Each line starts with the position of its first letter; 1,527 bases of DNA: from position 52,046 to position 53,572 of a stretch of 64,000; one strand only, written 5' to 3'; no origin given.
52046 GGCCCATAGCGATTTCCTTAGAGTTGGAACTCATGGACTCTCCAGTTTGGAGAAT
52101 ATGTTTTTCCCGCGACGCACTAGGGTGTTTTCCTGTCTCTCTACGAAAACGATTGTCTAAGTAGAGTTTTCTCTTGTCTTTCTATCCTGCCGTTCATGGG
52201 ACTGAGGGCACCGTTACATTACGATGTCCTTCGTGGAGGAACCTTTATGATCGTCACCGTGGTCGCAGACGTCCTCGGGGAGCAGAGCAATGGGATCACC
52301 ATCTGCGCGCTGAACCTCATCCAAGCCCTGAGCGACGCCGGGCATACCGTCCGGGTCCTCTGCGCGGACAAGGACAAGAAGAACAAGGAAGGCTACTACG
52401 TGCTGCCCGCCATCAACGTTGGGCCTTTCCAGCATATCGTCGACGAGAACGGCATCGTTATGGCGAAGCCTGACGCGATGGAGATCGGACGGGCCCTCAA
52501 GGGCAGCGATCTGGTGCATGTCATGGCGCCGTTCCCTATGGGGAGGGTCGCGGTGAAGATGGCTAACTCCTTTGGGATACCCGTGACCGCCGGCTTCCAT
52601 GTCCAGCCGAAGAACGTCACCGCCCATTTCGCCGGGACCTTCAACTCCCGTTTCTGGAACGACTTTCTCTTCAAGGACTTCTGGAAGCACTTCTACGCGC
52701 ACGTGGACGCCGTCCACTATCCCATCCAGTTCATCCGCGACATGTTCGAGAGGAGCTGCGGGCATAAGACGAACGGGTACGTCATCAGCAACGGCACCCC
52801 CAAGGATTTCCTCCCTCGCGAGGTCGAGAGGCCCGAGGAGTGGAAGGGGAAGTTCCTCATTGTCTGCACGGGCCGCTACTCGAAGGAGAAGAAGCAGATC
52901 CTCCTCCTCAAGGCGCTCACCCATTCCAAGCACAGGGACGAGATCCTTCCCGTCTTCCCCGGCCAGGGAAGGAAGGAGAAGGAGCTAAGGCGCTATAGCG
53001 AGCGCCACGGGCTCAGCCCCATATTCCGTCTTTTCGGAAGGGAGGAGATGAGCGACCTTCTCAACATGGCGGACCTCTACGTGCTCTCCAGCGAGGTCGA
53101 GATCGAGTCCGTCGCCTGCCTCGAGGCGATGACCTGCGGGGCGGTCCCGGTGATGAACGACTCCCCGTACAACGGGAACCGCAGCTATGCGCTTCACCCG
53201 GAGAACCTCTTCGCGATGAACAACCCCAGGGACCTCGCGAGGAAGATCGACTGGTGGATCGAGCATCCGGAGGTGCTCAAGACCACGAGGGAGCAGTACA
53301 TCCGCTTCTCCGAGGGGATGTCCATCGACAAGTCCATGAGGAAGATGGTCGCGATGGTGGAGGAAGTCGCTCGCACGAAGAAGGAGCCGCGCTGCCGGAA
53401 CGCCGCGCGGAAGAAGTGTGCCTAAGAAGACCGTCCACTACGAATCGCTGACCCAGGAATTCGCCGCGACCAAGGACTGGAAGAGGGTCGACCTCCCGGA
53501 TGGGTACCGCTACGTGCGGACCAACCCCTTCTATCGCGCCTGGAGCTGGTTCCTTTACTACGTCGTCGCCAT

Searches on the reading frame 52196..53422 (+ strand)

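Call 73: search_protein_families(library=pfam, proteins=[window:52196-53422:+], max_evalue=0.001)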
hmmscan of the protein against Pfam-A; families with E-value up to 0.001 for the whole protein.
window:52196-53422:+ (409 aa): 5 families
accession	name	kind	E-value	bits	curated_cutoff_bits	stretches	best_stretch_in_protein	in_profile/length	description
PF00534.26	Glycos_transf_1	-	1.6e-22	80.3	26.4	1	216-365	12-166/172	Glycosyl transferases group 1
PF13439.12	Glyco_transf_4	-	2.1e-17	64.1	28.5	1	32-201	2-166/170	Glycosyltransferase Family 4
PF13692.12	Glyco_trans_1_4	-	2.7e-14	54.1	27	1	221-356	3-141/142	Glycosyl transferases group 1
PF13579.12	Glyco_trans_4_4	-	9.3e-09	36.3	29.7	1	32-200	1-158/158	Glycosyl transferase 4-like domain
PF25504.1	HEAT_5MP1_2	-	0.00086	19.4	26.5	0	219-282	170-233/241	5MP1/2 HEAT domain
